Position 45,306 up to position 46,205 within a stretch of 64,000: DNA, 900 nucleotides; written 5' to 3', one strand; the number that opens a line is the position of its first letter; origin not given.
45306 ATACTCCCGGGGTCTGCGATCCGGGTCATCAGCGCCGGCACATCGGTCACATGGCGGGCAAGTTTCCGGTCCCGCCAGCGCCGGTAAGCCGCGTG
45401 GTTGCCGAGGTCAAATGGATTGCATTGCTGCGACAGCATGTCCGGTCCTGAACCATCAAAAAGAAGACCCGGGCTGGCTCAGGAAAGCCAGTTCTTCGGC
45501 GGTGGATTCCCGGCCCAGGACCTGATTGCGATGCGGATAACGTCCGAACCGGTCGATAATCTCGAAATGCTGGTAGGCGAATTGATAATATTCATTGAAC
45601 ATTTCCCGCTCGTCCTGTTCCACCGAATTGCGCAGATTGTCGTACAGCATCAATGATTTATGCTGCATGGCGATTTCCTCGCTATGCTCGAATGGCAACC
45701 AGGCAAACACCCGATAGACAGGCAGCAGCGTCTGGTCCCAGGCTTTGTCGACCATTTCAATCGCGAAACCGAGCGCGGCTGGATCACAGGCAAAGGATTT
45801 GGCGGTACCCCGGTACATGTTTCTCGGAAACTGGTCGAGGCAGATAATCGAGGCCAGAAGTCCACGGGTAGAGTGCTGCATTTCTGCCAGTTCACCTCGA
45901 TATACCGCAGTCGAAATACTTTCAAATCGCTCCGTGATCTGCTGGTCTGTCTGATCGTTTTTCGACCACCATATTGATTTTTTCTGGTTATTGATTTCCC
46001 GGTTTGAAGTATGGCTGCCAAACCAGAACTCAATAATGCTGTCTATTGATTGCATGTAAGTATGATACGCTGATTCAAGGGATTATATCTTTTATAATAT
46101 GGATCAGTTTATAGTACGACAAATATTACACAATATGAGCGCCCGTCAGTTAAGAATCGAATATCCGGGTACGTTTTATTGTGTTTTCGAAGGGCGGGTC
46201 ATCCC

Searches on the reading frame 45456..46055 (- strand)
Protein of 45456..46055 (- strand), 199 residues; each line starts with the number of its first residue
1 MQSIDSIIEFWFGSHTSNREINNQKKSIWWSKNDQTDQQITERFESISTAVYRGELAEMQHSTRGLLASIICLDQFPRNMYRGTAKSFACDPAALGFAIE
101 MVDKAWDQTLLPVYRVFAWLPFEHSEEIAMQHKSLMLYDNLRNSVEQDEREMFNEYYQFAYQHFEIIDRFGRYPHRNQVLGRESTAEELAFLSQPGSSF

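Call 23: search_protein_families(library=pfam, proteins=[window:45456-46055:-])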
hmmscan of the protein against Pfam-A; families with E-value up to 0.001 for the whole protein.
window:45456-46055:- (199 aa): 1 family
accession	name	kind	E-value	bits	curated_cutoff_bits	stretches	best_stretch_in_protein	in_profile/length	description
PF06041.17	DUF924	-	8.7e-62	208.9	27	1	7-196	1-180/180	Bacterial protein of unknown function (DUF924)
